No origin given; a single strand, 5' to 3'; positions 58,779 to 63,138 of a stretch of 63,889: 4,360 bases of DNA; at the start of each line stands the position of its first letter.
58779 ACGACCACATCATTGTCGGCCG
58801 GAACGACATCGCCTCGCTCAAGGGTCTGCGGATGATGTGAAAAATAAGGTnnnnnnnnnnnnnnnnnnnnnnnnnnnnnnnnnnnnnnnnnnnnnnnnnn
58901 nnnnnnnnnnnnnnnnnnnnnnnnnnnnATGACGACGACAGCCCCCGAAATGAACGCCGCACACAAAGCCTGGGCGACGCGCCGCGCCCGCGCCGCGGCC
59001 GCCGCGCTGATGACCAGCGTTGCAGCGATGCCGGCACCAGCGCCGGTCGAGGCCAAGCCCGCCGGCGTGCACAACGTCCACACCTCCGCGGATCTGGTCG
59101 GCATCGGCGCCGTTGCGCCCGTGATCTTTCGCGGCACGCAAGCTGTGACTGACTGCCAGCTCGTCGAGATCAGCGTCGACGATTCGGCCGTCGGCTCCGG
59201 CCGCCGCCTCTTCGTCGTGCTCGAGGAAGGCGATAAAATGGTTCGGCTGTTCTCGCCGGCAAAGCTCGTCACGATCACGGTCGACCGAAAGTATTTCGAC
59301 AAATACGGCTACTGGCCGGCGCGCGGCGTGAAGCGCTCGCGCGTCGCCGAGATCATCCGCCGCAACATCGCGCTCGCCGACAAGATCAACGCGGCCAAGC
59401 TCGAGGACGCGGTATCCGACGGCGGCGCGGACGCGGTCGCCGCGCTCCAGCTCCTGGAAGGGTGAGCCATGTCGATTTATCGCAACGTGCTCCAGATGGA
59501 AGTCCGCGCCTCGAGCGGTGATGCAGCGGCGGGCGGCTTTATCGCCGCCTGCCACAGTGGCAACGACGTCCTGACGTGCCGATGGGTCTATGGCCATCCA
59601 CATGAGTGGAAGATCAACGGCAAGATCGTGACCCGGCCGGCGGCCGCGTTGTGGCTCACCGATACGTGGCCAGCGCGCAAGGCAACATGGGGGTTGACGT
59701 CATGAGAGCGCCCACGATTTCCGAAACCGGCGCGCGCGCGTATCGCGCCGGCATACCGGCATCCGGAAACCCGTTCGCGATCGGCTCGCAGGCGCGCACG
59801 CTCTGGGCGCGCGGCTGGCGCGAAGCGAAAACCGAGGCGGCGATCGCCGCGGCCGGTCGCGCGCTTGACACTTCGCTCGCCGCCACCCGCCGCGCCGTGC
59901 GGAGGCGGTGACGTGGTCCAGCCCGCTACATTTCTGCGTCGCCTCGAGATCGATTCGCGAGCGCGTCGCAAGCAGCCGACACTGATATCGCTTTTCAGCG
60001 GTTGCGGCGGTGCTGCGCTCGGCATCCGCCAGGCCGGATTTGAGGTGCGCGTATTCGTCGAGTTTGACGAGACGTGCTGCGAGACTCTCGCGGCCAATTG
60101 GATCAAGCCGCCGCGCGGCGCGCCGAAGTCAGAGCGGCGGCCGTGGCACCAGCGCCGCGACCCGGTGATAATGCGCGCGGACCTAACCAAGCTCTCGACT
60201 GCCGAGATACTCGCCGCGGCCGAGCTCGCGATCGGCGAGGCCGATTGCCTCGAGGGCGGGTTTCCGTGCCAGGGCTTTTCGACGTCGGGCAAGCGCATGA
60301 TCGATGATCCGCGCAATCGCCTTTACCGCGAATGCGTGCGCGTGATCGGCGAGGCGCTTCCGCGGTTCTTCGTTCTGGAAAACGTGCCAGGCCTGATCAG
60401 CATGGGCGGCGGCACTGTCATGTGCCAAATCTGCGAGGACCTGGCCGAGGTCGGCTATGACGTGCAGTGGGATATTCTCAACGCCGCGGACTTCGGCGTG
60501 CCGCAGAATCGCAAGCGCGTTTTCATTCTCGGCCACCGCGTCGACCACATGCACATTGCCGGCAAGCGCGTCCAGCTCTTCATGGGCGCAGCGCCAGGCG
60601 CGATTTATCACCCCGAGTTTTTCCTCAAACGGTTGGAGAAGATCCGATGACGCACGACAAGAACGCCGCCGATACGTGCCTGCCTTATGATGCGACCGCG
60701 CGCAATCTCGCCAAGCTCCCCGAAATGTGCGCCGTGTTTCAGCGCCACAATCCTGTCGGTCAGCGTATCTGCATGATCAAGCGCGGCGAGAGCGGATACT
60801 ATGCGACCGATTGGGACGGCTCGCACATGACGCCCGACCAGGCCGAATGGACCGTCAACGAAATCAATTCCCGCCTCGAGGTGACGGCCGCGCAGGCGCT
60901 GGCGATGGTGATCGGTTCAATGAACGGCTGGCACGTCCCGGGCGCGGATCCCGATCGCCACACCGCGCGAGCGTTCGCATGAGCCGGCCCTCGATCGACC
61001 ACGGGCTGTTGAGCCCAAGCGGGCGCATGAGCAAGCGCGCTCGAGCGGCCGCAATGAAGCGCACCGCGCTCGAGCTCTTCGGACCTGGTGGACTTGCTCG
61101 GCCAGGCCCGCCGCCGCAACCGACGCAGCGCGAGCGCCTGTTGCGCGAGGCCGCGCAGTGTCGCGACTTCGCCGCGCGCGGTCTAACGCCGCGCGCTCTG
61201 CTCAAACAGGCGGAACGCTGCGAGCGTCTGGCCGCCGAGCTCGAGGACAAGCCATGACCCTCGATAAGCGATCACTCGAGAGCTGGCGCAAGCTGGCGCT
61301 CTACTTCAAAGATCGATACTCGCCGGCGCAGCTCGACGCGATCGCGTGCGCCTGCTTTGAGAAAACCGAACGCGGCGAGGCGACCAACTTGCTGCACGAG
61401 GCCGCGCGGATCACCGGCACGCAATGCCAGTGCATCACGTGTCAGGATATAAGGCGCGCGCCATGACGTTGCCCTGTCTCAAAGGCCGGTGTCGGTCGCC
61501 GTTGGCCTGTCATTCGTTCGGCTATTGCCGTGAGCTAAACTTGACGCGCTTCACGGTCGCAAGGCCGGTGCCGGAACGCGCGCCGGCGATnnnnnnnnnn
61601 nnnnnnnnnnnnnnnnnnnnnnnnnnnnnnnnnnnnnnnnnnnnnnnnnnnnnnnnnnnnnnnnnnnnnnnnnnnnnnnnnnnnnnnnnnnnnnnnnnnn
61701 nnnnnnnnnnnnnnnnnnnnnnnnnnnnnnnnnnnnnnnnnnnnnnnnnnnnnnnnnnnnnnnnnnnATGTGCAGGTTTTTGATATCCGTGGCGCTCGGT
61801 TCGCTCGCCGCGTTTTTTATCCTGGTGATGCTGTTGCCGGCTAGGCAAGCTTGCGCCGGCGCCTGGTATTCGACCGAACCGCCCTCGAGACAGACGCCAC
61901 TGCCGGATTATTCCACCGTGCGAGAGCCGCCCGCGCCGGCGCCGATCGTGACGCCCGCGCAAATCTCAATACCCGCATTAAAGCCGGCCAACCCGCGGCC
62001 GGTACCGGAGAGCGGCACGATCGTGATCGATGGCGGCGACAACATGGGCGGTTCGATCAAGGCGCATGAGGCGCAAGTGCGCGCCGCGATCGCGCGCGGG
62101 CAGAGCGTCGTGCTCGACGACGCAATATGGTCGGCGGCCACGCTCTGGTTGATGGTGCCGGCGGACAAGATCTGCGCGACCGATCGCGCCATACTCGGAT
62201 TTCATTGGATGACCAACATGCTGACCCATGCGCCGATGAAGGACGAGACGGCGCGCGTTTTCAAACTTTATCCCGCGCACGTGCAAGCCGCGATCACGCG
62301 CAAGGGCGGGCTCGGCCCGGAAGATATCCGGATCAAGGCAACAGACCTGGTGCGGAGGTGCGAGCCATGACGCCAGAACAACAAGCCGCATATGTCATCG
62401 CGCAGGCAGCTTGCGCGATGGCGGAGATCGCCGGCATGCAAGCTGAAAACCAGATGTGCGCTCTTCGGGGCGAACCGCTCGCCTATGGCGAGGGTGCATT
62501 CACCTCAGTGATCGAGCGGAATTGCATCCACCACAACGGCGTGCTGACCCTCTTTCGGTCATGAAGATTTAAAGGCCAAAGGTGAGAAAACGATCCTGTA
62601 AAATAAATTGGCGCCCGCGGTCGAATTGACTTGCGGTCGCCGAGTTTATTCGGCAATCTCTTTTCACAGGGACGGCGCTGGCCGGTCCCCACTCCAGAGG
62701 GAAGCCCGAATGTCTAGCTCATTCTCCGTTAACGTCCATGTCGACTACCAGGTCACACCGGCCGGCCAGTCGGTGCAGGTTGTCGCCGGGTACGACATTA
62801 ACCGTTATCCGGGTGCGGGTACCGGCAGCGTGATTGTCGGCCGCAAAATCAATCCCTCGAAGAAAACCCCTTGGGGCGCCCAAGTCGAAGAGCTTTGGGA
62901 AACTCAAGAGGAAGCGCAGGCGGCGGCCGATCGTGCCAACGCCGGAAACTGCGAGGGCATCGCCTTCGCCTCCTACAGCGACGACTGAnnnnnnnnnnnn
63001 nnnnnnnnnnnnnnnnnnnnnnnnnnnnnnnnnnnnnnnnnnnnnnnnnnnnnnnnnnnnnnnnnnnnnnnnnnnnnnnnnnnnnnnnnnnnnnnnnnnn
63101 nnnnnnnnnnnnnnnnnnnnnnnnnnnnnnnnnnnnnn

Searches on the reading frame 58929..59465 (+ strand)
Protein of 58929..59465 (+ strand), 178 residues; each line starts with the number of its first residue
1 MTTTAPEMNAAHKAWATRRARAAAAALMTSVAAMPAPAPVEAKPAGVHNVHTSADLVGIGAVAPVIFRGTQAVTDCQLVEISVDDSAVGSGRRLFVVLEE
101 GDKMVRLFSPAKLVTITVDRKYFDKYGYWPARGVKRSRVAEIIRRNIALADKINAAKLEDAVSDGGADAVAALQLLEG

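Call 11: search_protein_families(library=pfam, proteins=[window:58929-59465:+], max_evalue=0.01)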
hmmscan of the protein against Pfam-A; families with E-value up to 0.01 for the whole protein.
window:58929-59465:+ (178 aa): 0 families

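Call 28: find_encoding_contigs(protein=window:58929-59465:+, flank=10000, max_places=10)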
Protein window:58929-59465:+ (178 aa): 2 contigs read that carry it; 1 place shown.
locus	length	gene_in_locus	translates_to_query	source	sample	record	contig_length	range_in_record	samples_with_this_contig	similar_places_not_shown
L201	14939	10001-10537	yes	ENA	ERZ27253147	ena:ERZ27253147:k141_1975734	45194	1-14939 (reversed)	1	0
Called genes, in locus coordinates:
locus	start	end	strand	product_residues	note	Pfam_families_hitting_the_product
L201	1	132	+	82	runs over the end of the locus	-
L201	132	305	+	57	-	-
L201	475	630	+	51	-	-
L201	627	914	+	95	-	-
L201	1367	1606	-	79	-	-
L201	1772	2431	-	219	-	-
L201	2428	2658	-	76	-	PF09926:DUF2158 (weak)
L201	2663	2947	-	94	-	-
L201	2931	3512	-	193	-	-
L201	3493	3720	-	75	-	-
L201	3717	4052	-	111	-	-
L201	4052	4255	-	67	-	-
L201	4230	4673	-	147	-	-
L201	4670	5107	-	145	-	-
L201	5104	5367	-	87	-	-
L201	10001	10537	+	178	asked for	-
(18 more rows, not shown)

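Call 29: find_related_loci(query=window:58929-59465:+, collection=viral_contigs, flank=6000)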
Query window:58929-59465:+ (178 aa) in viral_contigs; peptide patterns used: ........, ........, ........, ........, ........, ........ (x = any residue, [..] = any of these).
6 stretches matched a pattern, but none encodes a relative of the query by tblastn (E <= 1e-3).

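Call 31: find_homologous_proteins(query=window:58929-59465:+)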
Query window:58929-59465:+ (178 aa): 10 proteins with E <= 0.001 among 2128 candidates.
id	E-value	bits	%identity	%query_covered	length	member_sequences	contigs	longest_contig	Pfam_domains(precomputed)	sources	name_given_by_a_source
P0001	4.2e-107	373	99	100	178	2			-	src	-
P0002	8.1e-43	164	58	95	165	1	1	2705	-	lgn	-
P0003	5.3e-38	149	57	95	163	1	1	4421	-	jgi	jgi:hypothetical protein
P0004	6.6e-38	148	53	96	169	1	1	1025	-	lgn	-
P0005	2.0e-33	134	50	94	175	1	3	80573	-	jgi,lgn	jgi:hypothetical protein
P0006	5.8e-32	129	51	96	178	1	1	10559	-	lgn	-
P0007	8.7e-27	112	50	59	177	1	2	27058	-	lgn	-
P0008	5.2e-23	100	43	99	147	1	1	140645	-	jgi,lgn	jgi:hypothetical protein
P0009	3.3e-21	94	42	96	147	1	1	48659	-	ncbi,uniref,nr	ncbi:transposase [Bradyrhizobium sp. Pear76]|uniref:hypothetical protein n=1 Tax=Bradyrhizobium orop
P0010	1.5e-15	76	37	96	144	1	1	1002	-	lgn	-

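Call 32: find_encoding_contigs(protein=P0005, flank=10000, max_places=3)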
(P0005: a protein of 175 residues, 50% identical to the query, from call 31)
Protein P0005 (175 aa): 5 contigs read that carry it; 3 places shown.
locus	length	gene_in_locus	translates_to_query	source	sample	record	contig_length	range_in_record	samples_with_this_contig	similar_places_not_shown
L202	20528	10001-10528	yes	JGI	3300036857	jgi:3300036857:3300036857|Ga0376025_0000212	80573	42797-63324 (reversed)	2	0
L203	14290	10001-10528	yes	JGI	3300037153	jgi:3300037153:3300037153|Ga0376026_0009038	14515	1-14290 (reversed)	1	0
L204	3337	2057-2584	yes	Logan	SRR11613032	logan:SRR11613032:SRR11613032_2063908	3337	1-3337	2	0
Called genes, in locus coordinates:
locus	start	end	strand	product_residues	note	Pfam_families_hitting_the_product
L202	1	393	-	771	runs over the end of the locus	PF04586:Peptidase_S78, PF05065:Phage_capsid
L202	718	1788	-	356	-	PF05065:Phage_capsid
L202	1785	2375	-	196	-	PF13578:Methyltransf_24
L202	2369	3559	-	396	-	-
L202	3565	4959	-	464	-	PF03237:Terminase_6N, PF03354:TerL_ATPase, PF20441:TerL_nuclease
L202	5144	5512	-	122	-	PF05119:Terminase_4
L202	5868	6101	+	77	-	-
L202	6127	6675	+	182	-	-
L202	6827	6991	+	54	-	-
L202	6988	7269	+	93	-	-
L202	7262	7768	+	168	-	-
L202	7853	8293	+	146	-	-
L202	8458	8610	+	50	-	-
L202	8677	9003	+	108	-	-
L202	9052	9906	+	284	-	-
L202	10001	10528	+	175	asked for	-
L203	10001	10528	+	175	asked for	-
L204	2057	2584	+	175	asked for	-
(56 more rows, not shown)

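Call 33: find_encoding_contigs(protein=P0006, flank=10000, max_places=3)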
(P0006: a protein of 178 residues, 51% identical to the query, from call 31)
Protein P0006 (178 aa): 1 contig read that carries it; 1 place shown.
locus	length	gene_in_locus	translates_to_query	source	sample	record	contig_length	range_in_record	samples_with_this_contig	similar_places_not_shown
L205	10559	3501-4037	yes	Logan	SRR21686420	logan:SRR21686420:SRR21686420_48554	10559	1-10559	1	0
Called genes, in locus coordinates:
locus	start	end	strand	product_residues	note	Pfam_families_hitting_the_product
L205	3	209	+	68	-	?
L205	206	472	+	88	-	-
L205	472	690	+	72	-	-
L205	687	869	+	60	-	-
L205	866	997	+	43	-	-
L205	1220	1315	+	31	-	-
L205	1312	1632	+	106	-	-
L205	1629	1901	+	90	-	-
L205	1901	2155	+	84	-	-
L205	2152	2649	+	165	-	-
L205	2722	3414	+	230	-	PF19474:DUF6011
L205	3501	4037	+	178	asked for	-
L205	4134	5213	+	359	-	-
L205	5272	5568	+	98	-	-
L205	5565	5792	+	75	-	-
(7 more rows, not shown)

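Call 34: find_encoding_contigs(protein=P0007, flank=10000, max_places=3)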
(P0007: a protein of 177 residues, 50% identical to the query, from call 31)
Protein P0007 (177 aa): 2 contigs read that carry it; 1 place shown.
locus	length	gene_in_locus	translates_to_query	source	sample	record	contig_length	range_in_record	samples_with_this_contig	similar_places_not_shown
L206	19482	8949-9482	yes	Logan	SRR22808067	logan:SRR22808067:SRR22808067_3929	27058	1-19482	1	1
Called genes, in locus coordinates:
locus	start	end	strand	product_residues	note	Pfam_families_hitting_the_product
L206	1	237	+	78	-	?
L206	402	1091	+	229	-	-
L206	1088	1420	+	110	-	-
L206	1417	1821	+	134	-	-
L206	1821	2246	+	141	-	-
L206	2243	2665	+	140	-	-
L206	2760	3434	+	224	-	-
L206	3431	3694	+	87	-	-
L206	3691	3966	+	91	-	-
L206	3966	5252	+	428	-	-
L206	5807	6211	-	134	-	-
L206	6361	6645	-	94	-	-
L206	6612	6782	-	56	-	-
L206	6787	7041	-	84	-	-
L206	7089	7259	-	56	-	-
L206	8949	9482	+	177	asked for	-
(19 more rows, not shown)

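Call 35: find_encoding_contigs(protein=P0008, flank=10000, max_places=3)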
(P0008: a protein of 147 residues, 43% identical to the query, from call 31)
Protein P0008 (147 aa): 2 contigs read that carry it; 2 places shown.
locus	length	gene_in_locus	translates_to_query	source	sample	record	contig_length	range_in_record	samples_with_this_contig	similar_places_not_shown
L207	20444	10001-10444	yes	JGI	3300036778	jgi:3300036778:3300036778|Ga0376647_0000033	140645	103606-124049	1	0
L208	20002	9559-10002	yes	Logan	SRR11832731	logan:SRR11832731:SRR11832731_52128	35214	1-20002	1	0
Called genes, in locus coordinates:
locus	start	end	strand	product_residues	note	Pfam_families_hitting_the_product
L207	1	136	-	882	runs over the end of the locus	PF06381:Phage_portal_3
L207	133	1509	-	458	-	PF03237:Terminase_6N, PF17289:Terminase_6C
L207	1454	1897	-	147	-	-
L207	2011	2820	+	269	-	PF04055:Radical_SAM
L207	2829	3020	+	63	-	-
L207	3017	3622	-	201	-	-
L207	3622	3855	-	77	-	PF00313:CSD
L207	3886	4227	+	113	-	-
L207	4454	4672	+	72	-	-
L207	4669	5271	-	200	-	PF02195:ParB_N (weak)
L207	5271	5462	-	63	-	-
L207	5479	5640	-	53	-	-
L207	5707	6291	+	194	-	-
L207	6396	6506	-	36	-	-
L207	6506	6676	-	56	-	-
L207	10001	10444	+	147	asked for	-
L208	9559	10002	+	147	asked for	-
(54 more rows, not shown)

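Call 50: find_encoding_contigs(protein=P0002, flank=10000, max_places=2)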
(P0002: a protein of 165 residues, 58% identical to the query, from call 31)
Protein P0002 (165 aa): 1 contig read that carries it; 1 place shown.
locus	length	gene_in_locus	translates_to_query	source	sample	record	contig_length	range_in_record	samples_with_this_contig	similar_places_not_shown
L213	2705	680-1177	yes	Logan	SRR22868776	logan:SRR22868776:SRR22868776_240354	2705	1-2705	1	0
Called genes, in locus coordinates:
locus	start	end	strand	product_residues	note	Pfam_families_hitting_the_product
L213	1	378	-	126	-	?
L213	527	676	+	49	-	-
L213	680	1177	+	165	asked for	-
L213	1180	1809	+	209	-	PF19474:DUF6011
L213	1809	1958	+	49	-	-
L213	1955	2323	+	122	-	-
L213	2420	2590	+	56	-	-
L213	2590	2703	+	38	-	?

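Call 51: find_encoding_contigs(protein=P0003, flank=10000, max_places=2)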
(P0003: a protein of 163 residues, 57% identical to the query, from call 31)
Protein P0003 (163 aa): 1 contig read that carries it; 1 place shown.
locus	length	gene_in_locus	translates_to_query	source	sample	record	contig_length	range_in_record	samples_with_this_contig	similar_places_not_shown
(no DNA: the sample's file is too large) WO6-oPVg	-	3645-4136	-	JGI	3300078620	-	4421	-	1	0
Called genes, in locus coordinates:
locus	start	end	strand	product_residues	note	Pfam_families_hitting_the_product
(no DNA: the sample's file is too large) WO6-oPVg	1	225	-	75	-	?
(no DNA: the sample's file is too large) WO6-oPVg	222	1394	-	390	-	-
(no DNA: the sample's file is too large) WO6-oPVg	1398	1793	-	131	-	PF00376:MerR, PF13411:MerR_1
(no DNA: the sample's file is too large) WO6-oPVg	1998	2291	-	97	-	PF00216:Bac_DNA_binding, PF18291:HU-HIG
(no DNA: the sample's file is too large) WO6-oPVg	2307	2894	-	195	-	-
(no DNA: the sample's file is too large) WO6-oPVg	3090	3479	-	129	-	-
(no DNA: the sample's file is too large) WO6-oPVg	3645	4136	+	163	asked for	-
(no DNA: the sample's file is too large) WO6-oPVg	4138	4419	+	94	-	?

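Call 52: find_encoding_contigs(protein=P0004, flank=10000, max_places=2)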
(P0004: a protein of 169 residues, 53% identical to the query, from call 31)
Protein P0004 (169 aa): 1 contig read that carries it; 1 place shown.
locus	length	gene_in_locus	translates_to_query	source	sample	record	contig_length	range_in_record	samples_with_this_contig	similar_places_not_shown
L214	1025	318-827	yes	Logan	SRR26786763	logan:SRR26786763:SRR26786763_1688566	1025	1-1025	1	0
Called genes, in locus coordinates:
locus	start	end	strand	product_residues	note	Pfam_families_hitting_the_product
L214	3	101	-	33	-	?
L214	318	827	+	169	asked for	-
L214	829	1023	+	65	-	?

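Call 53: find_encoding_contigs(protein=P0009, flank=10000, max_places=2)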
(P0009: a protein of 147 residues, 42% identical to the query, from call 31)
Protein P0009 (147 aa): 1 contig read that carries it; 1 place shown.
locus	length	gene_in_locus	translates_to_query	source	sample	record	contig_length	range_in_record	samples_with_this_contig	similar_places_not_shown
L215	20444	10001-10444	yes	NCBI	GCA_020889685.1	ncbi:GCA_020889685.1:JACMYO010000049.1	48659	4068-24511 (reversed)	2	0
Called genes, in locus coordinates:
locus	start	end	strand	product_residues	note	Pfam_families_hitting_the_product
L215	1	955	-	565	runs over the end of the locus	PF06381:Phage_portal_3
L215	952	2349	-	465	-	PF03237:Terminase_6N, PF17289:Terminase_6C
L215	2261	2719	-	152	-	-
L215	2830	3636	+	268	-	PF04055:Radical_SAM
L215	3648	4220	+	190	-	PF12728:HTH_17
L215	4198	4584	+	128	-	PF10686:YAcAr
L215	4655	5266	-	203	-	-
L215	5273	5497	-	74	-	PF00313:CSD, PF08206:OB_RNB (weak)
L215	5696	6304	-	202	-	PF02195:ParB_N (weak)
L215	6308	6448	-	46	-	-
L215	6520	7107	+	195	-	-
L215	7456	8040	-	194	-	-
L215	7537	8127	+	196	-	-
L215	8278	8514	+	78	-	-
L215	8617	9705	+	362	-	-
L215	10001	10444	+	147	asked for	-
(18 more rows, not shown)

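Call 71: search_dna_similar(query=window:58929-59465:+, collection=phages, mode=protein, max_rows=15)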
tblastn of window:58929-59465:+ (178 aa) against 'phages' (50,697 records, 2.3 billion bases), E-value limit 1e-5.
No match.

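Call 81: search_protein_families(library=phrogs, proteins=[window:58929-59465:+], max_evalue=0.001)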
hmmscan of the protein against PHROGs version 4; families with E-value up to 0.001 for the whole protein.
window:58929-59465:+ (178 aa): 0 families

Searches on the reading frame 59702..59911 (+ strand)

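Call 80: search_protein_families(library=pfam, proteins=[window:59702-59911:+], max_evalue=0.01)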
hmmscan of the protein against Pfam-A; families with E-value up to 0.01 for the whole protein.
window:59702-59911:+ (69 aa): 1 family
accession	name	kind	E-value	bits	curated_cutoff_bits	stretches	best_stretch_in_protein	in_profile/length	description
PF04957.18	RMF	-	1.5e-07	31.8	27.9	1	10-45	16-51/53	Ribosome modulation factor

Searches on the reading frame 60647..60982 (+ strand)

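Call 74: search_protein_families(library=pfam, proteins=[window:60647-60982:+], max_evalue=0.01)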
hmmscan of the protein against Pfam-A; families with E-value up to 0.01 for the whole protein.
window:60647-60982:+ (111 aa): 0 families

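Call 81: search_protein_families(library=phrogs, proteins=[window:60647-60982:+], max_evalue=0.001)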
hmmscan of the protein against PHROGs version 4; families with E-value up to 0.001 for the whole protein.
window:60647-60982:+ (111 aa): 1 family
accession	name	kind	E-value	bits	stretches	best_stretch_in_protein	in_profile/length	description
phrog_10280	-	unknown function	4e-21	75.9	1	18-105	5-83/96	-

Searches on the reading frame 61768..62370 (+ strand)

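Call 74: search_protein_families(library=pfam, proteins=[window:61768-62370:+], max_evalue=0.01)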
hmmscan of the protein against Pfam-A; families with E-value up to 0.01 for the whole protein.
window:61768-62370:+ (200 aa): 0 families

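Call 81: search_protein_families(library=phrogs, proteins=[window:61768-62370:+], max_evalue=0.001)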
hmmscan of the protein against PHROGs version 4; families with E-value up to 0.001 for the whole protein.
window:61768-62370:+ (200 aa): 1 family
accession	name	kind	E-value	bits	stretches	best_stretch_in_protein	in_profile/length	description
phrog_19619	-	unknown function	3.9e-06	27.4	1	93-150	30-88/160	-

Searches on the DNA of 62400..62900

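Call 62: search_rna_families(source=window, threshold=evalue, max_evalue=10, start=62400, end=62900)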
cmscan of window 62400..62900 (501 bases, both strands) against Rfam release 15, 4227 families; matches with E-value up to 10: 0.
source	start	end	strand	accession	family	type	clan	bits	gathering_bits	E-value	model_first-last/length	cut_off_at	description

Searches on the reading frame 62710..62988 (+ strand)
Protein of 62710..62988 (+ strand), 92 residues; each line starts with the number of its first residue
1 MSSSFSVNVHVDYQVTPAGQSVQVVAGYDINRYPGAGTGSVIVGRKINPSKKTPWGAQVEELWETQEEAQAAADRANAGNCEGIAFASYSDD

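Call 11: search_protein_families(library=pfam, proteins=[window:62710-62988:+], max_evalue=0.01)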
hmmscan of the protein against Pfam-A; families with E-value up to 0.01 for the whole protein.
window:62710-62988:+ (92 aa): 0 families

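Call 30: find_related_loci(query=window:62710-62988:+, collection=viral_contigs, flank=6000)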
Query window:62710-62988:+ (92 aa) in viral_contigs; peptide patterns used: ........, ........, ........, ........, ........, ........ (x = any residue, [..] = any of these).
6 stretches matched a pattern, but none encodes a relative of the query by tblastn (E <= 1e-3).

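Call 81: search_protein_families(library=phrogs, proteins=[window:62710-62988:+], max_evalue=0.001)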
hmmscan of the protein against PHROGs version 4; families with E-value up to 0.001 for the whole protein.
window:62710-62988:+ (92 aa): 0 families
